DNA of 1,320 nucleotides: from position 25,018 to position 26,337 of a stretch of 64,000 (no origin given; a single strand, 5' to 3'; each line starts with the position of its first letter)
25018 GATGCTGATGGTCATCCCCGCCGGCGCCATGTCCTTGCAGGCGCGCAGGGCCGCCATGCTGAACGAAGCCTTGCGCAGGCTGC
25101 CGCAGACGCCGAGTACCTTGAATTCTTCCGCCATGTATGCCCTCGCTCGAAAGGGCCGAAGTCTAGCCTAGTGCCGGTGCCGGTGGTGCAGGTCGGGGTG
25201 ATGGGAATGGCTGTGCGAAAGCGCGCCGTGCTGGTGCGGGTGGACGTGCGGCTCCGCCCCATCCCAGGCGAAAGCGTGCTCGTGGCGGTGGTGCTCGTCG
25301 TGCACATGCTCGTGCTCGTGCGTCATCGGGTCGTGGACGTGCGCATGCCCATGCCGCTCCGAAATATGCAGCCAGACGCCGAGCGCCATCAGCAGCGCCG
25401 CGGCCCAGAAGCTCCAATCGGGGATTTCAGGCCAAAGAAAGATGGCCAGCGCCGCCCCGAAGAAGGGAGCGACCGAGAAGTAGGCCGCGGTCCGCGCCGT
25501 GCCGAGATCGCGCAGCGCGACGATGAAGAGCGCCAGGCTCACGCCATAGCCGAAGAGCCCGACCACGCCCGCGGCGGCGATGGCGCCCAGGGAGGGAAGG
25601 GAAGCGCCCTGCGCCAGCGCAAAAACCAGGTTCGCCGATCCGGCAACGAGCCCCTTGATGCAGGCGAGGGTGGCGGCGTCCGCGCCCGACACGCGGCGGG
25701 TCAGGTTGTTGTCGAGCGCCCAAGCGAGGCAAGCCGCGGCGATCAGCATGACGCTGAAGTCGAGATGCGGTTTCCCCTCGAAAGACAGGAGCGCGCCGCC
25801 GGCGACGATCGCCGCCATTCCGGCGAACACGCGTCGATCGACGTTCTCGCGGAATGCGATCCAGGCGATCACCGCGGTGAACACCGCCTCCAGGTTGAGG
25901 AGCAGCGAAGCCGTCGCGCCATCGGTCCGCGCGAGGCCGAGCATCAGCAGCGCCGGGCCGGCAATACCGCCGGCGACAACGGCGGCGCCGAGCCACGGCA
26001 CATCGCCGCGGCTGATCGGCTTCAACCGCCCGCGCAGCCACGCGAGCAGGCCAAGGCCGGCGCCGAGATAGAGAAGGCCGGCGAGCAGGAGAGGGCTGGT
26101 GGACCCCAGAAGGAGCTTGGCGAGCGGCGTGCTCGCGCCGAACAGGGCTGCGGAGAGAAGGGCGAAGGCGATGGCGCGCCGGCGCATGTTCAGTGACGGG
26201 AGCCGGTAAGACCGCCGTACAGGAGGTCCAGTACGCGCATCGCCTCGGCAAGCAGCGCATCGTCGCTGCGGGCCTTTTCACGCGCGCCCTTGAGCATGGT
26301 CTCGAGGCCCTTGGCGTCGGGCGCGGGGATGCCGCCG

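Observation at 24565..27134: chrB is followed by a DMT/EamA transporter with an extreme His-rich tail and a ChrR/YieF-like reductase, not by chrA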

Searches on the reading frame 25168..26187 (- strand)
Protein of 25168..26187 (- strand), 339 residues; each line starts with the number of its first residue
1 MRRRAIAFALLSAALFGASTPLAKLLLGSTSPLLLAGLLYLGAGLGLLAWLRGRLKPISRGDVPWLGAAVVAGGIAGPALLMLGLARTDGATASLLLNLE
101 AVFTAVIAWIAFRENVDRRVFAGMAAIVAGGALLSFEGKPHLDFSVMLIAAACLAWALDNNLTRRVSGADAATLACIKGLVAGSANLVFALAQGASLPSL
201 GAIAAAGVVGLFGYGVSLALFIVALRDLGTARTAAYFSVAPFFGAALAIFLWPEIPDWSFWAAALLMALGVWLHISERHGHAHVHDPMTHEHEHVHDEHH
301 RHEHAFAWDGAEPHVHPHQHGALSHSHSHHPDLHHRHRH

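Call 3: search_protein_families(library=pfam, proteins=[window:25168-26187:-], max_evalue=0.01)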
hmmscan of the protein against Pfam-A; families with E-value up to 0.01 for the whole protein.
window:25168-26187:- (339 aa): 1 family
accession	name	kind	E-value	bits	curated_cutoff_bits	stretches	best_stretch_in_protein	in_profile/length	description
PF00892.27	EamA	-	1.2e-27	97.3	28.2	2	5-135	3-134/135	EamA-like transporter family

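Call 4: search_protein_families(library=ncbifam, proteins=[window:25168-26187:-], max_evalue=0.01)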
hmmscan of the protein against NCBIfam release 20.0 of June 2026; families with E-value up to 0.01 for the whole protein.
window:25168-26187:- (339 aa): 3 families
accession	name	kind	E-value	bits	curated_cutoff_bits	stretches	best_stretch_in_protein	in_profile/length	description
TIGR00950.1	2A78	equivalog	2.7e-07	30.3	230.2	1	17-271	2-263/264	carboxylate/amino acid/amine transporter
NF011625.2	PRK15051.1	equivalog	0.0013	18.9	92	1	63-134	37-107/111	4-amino-4-deoxy-L-arabinose-phosphoundecaprenol flippase subunit ArnE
NF008523.0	PRK11453.1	equivalog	0.002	17.8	472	0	1-185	1-182/299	O-acetylserine/cysteine exporter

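Call 6: find_homologous_proteins(query=window:25168-26187:-, max_evalue=1e-10)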
Query window:25168-26187:- (339 aa): 8000 proteins with E <= 1e-10 among 8000 candidates; the best 120 are listed.
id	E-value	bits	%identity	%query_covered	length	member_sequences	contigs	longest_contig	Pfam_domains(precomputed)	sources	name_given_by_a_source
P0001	5.5e-216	734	100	100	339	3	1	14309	PF00892.27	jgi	-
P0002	2.7e-195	666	90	100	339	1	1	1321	PF00892.27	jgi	jgi:drug/metabolite transporter (DMT)-like permease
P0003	9.6e-182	622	84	100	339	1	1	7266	PF00892.27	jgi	jgi:drug/metabolite transporter (DMT)-like permease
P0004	8.6e-181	619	84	100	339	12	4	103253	PF00892.27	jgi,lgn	jgi:drug/metabolite transporter (DMT)-like permease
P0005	2.9e-180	617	84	100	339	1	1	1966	PF00892.27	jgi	jgi:drug/metabolite transporter (DMT)-like permease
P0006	2.4e-179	614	83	100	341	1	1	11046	PF00892.27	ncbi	-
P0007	6.6e-179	612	83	100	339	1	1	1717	PF00892.27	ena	-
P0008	8.2e-179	612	83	100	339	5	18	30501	PF00892.27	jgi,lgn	jgi:drug/metabolite transporter (DMT)-like permease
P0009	1.9e-178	611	83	100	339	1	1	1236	PF00892.27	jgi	jgi:drug/metabolite transporter (DMT)-like permease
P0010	2.4e-178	611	83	100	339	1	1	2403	PF00892.27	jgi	-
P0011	6.6e-176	602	82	100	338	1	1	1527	PF00892.27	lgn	-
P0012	7.9e-176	602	81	100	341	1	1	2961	PF00892.27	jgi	jgi:drug/metabolite transporter (DMT)-like permease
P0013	1.1e-175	602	82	100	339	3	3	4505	PF00892.27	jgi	-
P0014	5.0e-174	596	82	100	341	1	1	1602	PF00892.27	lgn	-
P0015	2.3e-173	594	81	100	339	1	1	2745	PF00892.27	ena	-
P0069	4.5e-154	531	75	100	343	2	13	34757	PF00892.27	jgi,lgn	jgi:drug/metabolite transporter (DMT)-like permease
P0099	8.5e-145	500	70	100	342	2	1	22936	PF00892.27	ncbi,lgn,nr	ncbi:MAG TPA: EamA family transporter [Burkholderiales bacterium]|nr:EamA family transporter [Burkho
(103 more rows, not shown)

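Call 10: find_related_loci(query=window:25168-26187:-, collection=genome_contigs, flank=10000)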
Query window:25168-26187:- (339 aa) in genome_contigs; peptide patterns used: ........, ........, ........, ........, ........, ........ (x = any residue, [..] = any of these).
258 stretches matched a pattern; 8 encode a relative of the query (tblastn E <= 1e-3); 8 distinct loci.
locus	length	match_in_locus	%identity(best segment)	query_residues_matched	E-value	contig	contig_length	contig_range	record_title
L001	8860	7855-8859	82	1-333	4e-147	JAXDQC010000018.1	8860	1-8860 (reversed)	MAG: Betaproteobacteria bacterium isolate BP_726 scaffold_275524, whole genome shotgun sequence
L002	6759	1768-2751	67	19-339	1e-122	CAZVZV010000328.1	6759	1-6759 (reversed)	MAG TPA_asm: uncultured Enterobacteriaceae bacterium isolate binchicken_co165_254 genome assembly, contig: k141_1404534,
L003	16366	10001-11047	56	2-339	4e-115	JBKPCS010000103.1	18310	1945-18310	MAG: bacterium isolate GB_EKS_MAG_00045 GB_EKS_000000437737, whole genome shotgun sequence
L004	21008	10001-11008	61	16-339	1e-110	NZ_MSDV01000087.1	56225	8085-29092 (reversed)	Burkholderia sp. SRS-W-2-2016 contig121173, whole genome shotgun sequence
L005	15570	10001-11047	43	19-305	4e-75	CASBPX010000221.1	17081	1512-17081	MAG: uncultured cyanobacterium isolate PMM_0089 genome assembly, contig: PMM_0089_000000000221, whole genome shotgun seq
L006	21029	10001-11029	43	19-305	2e-72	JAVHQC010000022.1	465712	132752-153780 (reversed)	MAG: Cyanobacteria bacterium auto_48_18 WB_2019_0_1um_3_length_465712_cov_10, whole genome shotgun sequence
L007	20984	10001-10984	44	3-338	3e-75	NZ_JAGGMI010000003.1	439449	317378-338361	Asticcacaulis solisilvae strain BE327 Ga0454585_03, whole genome shotgun sequence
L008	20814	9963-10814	41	57-339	3e-51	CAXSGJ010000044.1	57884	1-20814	MAG: uncultured Polyangiaceae bacterium isolate private_X4_metawrap_bin.4 genome assembly, contig: private_X4_metawrap_b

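Call 13: search_protein_families(library=pfam, proteins=[L002:1034-1720:+, L002:3080-4258:+, L003:8649-9017:+, L003:9021-9989:+, L003:11125-11790:+, L004:8150-9577:+, L004:9543-9938:-, L004:9519-9917:+, L004:11450-12130:-, L004:13678-16791:-], max_evalue=0.001)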
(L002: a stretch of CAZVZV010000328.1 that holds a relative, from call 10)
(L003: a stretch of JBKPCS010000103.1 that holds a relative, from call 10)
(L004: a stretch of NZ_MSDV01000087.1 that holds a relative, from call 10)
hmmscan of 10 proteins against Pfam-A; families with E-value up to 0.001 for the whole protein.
L002:1034-1720:+ (228 aa): 7 families
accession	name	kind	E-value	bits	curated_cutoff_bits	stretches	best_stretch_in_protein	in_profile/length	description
PF00581.25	Rhodanese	-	8.2e-18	65.2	22.2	1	131-221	2-101/102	Rhodanese-like domain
PF01022.26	HTH_5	-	5.9e-10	39.3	22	1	34-77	3-46/47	Bacterial regulatory protein, arsR family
PF12840.13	HTH_20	-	0.00016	22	27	1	35-77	6-49/51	Helix-turn-helix domain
PF25212.1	HVO_A0114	-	0.00016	21.8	27.6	1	34-84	23-74/84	HVO_A0114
PF12802.13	MarR_2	-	0.00025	21.6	27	0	36-79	8-53/61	MarR family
PF01978.25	TrmB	-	0.00032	20.9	25.6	0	41-87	17-63/68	Sugar-specific transcriptional regulator TrmB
PF13412.12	HTH_24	-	0.00072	19.5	21.9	0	48-77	19-48/48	Winged helix-turn-helix DNA-binding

L002:3080-4258:+ (392 aa): 0 families

L003:8649-9017:+ (122 aa): 3 families
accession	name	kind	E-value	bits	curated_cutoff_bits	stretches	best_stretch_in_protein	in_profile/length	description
PF22752.1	DUF488-N3i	-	4.9e-44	150.5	27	1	3-121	1-119/131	Inactive DUF488-N3 subclade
PF04343.18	DUF488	-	2.5e-32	112.5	22.2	1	5-113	1-121/121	Domain of unknown function DUF488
PF22751.1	DUF488-N3a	-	4.2e-23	82.3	27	1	4-115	1-116/118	Active DUF488-N3 subclade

L003:9021-9989:+ (322 aa): 3 families
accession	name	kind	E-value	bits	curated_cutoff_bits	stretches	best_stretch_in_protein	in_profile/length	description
PF13602.12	ADH_zinc_N_2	-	5.4e-23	82.8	27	1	202-317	1-133/134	Zinc-binding dehydrogenase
PF00107.32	ADH_zinc_N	-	2.8e-13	50.4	31.8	1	171-263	1-100/129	Zinc-binding dehydrogenase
PF08240.17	ADH_N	-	6.2e-12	46.1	23.5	1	42-129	2-103/104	Alcohol dehydrogenase GroES-like domain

L003:11125-11790:+ (221 aa): 8 families
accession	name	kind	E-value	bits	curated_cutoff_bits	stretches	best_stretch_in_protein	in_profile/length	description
PF01022.26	HTH_5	-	3.4e-10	40.1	22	1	25-69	2-46/47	Bacterial regulatory protein, arsR family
PF21476.4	PF0610-like_N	-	3.2e-06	27.7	33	1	25-64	1-40/50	PF0610-like, N-terminal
PF12840.13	HTH_20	-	3.5e-06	27.3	27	1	25-68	4-48/51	Helix-turn-helix domain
PF13412.12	HTH_24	-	1.3e-05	25.1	21.9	1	26-69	4-48/48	Winged helix-turn-helix DNA-binding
PF08279.18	HTH_11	-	7.7e-05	22.9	25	1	29-66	4-43/55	HTH domain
PF09339.16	HTH_IclR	-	9.8e-05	22.5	22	1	35-71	13-51/52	IclR helix-turn-helix domain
PF17782.7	DprA_WH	-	0.00037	20.9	22.9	1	24-71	11-58/61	DprA winged helix domain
PF01726.22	LexA_DNA_bind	-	0.0007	19.8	23.7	0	40-69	27-57/65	LexA DNA binding domain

L004:8150-9577:+ (475 aa): 2 families
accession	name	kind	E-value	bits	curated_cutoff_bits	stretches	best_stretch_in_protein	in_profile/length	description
PF01545.26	Cation_efflux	-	3e-40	138.6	26.6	1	83-267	4-192/198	Cation efflux family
PF16916.11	ZT_dimer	-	1.5e-09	38.2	26.7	1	280-352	5-76/78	Dimerisation domain of Zinc Transporter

L004:9543-9938:- (131 aa): 0 families

L004:9519-9917:+ (132 aa): 1 family
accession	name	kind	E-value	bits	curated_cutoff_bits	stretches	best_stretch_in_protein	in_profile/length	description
PF02583.22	Trns_repr_metal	-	2.2e-23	82.9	22.8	1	50-128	2-75/78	Metal-sensitive transcriptional repressor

L004:11450-12130:- (226 aa): 2 families
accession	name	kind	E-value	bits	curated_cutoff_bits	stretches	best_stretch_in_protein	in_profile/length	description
PF00239.26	Resolvase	-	8e-22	78.3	23.3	1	28-179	3-145/145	Resolvase, N terminal domain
PF02796.21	HTH_7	-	1.1e-06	29.1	23.8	1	188-221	7-43/45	Helix-turn-helix domain of resolvase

L004:13678-16791:- (1037 aa): 2 families
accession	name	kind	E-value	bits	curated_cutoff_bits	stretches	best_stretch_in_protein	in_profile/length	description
PF01526.23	DDE_Tnp_Tn3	-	6.5e-159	529.3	24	1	629-1015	1-389/389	Tn3 transposase DDE domain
PF13700.11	DUF4158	-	5.3e-52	176.5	27.4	1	55-218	1-165/165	Domain of unknown function (DUF4158)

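Call 14: search_protein_families(library=pfam, proteins=[L005:8791-9912:+, L005:6637-8745:+, L005:11086-11844:-, L007:8461-9612:-, L007:10942-11640:-, L007:4148-7291:+, L007:11595-12713:-, L008:11816-13960:+, L008:5139-9254:-, L008:10962-11444:-], max_evalue=0.001)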
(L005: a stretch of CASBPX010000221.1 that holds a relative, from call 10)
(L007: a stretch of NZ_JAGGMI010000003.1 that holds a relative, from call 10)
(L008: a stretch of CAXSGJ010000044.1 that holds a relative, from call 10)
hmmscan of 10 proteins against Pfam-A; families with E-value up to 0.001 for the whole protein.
L005:8791-9912:+ (373 aa): 3 families
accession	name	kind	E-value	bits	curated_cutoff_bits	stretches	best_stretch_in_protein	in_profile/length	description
PF00069.31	Pkinase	-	1.3e-51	176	31.7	1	27-286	1-253/263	Protein kinase domain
PF07714.23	PK_Tyr_Ser-Thr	-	2e-30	106.4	23.1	1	29-251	3-222/258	Protein tyrosine and serine/threonine kinase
PF01636.29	APH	-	2.5e-06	27.9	23.2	0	130-182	154-202/239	Phosphotransferase enzyme family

L005:6637-8745:+ (702 aa): 7 families
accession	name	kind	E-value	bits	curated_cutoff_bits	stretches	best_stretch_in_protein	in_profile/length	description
PF00069.31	Pkinase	-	6.7e-51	173.6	31.7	1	33-295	1-253/263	Protein kinase domain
PF07714.23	PK_Tyr_Ser-Thr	-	4.7e-30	105.2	23.1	1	36-294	4-249/258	Protein tyrosine and serine/threonine kinase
PF12799.13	LRR_4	-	4.9e-09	36.6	27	1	608-645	1-36/44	Leucine Rich repeats (2 copies)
PF13855.12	LRR_8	-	7.1e-09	35.7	27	2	586-643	3-60/61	Leucine rich repeat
PF23598.1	LRR_14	-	1.5e-05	24.4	40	1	495-666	121-294/353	Leucine-rich repeat region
PF01636.29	APH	-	3.1e-05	24.3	23.2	0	147-185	165-198/239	Phosphotransferase enzyme family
PF13516.12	LRR_6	-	5.7e-05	23.3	23.4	0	632-643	3-14/24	Leucine Rich repeat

L005:11086-11844:- (252 aa): 1 family
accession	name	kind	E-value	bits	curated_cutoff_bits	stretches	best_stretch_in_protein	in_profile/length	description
PF02668.22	TauD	-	3.3e-15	57.2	27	1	58-249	61-266/267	Taurine catabolism dioxygenase TauD, TfdA family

L007:8461-9612:- (383 aa): 2 families
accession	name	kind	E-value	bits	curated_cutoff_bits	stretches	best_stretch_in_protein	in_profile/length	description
PF03824.22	NicO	-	5.9e-35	121.4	27.7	2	229-378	125-281/287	High-affinity nickel-transport protein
PF13386.12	DsbD_2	-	1.1e-08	35.6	24.9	1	272-349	113-186/199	Cytochrome C biogenesis protein transmembrane region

L007:10942-11640:- (232 aa): 2 families
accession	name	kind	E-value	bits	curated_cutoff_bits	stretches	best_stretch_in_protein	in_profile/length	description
PF00440.29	TetR_N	-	3.1e-13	49.7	24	1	69-105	7-43/47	Bacterial regulatory proteins, tetR family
PF14278.11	TetR_C_8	-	1.2e-06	29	26.1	1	137-225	8-101/103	Transcriptional regulator C-terminal region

L007:4148-7291:+ (1047 aa): 1 family
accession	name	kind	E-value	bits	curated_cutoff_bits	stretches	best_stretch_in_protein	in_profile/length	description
PF00873.25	ACR_tran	-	1.6e-243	811.2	28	1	6-1034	2-1021/1021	AcrB/AcrD/AcrF family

L007:11595-12713:- (372 aa): 1 family
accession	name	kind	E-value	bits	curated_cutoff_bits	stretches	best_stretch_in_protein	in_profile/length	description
PF00175.26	NAD_binding_1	-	5.4e-18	66.1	22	1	173-277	1-108/109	Oxidoreductase NAD-binding domain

L008:11816-13960:+ (714 aa): 2 families
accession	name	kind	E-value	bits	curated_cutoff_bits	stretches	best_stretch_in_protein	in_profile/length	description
PF05787.19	PhoX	-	1.9e-20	73.9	24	1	248-683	152-514/515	Alkaline phosphatase PhoX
PF01391.23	Collagen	-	5.6e-08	32.9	27.2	1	44-103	1-59/60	Collagen triple helix repeat (20 copies)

L008:5139-9254:- (1371 aa): 2 families
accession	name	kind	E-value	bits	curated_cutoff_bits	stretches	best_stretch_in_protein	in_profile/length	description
PF13948.11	DUF4215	-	5.1e-82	270.4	27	10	574-608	14-47/47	Domain of unknown function (DUF4215)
PF07691.17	PA14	-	3.6e-08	33.8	24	1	808-886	26-90/147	PA14 domain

L008:10962-11444:- (160 aa): 0 families

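Call 16: search_protein_representatives(protein=window:25168-26187:-)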
Query: 339 residues. Proteins with E-value up to 0.001 (for the whole library): 5733; up to 1e-10: 2824; up to 1e-30: 724. The best 150 are listed.
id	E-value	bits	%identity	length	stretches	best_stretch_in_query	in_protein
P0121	4.6e-106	371.2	57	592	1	6-339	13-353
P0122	8.4e-104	363.7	58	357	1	3-339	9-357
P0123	2.3e-101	355.7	56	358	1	5-339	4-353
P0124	9.4e-97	340.6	51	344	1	5-339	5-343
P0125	1.6e-96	339.8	51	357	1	6-339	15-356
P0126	5.2e-95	334.8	53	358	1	3-339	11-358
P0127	7.7e-93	327.7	52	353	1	2-339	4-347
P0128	7.4e-92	324.5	52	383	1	3-339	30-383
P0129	3.5e-91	322.2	57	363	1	5-339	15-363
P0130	1.5e-89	316.9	60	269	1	73-339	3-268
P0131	2.9e-85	302.8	51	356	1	4-339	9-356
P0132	5.0e-85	302.0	51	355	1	9-339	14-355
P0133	8.6e-84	297.9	51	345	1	3-337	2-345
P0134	1.7e-83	297.0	46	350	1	2-338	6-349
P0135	1.8e-83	296.9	43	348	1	4-339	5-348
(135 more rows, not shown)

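Call 19: find_encoding_contigs(protein=P0004, flank=8000, max_places=3)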
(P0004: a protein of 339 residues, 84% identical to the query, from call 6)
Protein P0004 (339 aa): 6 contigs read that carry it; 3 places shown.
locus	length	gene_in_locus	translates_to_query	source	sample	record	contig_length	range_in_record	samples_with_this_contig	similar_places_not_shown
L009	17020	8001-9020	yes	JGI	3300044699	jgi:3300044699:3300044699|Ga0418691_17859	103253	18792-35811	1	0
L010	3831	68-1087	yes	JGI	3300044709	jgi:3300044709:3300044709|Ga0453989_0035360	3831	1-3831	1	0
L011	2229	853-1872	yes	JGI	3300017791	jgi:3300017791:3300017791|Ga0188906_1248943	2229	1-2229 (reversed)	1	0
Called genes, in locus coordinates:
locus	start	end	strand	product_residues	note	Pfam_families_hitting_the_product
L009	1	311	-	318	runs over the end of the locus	PF03401:TctC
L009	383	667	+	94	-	-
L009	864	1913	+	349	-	PF04909:Amidohydro_2 (weak)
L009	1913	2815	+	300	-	PF12697:Abhydrolase_6, PF00561:Abhydrolase_1, PF12146:Hydrolase_4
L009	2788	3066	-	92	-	PF00497:SBP_bac_3 (weak)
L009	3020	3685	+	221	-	-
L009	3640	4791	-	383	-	PF07690:MFS_1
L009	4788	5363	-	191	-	PF06439:3keto-disac_hyd (weak), PF21708:Glyco_hydro_59_C (weak)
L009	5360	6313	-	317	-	PF02777:Sod_Fe_C, PF00581:Rhodanese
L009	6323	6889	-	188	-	-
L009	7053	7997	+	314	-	PF20229:ChrB_N (faint), PF09828:ChrB_C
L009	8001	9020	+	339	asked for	PF00892:EamA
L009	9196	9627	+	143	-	PF02525:Flavodoxin_2 (weak), PF03358:FMN_red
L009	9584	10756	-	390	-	PF07690:MFS_1, PF06779:MFS_4, PF12832:MFS_1_like (weak), PF07690:MFS_1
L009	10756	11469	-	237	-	PF00005:ABC_tran, PF13304:AAA_21 (faint)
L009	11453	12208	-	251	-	PF00005:ABC_tran, PF13304:AAA_21 (faint), PF12399:BCA_ABC_TP_C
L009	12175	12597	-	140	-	PF02653:BPD_transp_2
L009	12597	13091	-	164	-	PF02653:BPD_transp_2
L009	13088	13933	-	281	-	PF02653:BPD_transp_2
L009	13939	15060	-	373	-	PF13433:Peripla_BP_5, PF13458:Peripla_BP_6, PF01094:ANF_receptor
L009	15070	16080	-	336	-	PF12146:Hydrolase_4 (faint)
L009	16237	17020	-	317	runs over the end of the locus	PF03401:TctC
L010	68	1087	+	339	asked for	PF00892:EamA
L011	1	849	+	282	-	?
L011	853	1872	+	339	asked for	PF00892:EamA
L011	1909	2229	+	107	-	?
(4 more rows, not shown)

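Call 20: find_encoding_contigs(protein=P0069, flank=8000, max_places=3)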
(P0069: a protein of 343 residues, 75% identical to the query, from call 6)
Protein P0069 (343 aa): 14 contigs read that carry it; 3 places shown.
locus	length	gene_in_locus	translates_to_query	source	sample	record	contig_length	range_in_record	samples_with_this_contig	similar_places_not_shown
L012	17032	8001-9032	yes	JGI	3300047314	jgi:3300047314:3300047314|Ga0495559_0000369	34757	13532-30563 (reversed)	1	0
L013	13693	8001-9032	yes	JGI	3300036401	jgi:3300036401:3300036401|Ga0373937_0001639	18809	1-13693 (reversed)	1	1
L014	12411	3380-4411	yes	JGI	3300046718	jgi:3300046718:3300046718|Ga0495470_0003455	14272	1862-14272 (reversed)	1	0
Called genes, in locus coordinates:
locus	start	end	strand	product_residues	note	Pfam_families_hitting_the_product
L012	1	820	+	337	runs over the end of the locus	PF02423:OCD_Mu_crystall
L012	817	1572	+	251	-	PF00581:Rhodanese, PF09828:ChrB_C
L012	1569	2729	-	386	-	PF07690:MFS_1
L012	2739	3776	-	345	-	PF01545:Cation_efflux, PF16916:ZT_dimer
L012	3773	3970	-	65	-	PF07485:DUF1529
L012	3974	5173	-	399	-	PF02417:Chromate_transp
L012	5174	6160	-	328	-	PF25174:Beta-prop_THOC3 (weak)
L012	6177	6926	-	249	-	-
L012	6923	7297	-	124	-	-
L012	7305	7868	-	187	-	PF06439:3keto-disac_hyd (weak)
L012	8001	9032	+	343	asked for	PF00892:EamA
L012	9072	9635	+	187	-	PF02525:Flavodoxin_2 (weak), PF03358:FMN_red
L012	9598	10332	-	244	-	PF00005:ABC_tran, PF13304:AAA_21 (faint)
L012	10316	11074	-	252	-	PF00005:ABC_tran, PF13304:AAA_21 (faint), PF12399:BCA_ABC_TP_C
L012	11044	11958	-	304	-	PF02653:BPD_transp_2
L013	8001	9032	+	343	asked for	PF00892:EamA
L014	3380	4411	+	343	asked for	PF00892:EamA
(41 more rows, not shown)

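Call 21: find_encoding_contigs(protein=P0099, flank=8000, max_places=3)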
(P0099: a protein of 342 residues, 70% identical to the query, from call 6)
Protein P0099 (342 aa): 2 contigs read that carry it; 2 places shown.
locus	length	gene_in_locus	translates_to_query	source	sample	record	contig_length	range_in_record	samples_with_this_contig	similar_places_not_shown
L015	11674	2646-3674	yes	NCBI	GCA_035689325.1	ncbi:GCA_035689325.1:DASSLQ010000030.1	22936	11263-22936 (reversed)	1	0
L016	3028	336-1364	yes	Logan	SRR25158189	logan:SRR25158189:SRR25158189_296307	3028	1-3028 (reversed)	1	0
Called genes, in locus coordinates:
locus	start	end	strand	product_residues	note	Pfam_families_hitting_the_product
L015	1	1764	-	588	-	PF03993:DUF349 (weak)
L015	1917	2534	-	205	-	PF06439:3keto-disac_hyd (weak)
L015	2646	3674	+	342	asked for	PF00892:EamA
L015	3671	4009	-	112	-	-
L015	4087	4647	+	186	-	PF02525:Flavodoxin_2 (weak), PF03358:FMN_red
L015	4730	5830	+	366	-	PF13416:SBP_bac_8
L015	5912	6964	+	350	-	PF00005:ABC_tran, PF08402:TOBE_2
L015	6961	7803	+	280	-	PF00528:BPD_transp_1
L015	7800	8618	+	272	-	PF00528:BPD_transp_1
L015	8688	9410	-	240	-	PF00005:ABC_tran, PF13304:AAA_21 (faint)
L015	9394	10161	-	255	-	PF00005:ABC_tran, PF13304:AAA_21 (faint), PF12399:BCA_ABC_TP_C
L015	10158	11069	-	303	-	PF02653:BPD_transp_2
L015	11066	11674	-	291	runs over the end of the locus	PF02653:BPD_transp_2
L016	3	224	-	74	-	?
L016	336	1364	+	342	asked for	PF00892:EamA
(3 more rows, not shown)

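Call 23: search_solved_structures(query=window:25168-26187:-, max_evalue=0.01)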
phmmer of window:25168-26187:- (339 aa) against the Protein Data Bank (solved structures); distinct sequences matched with E-value up to 0.01: 0.
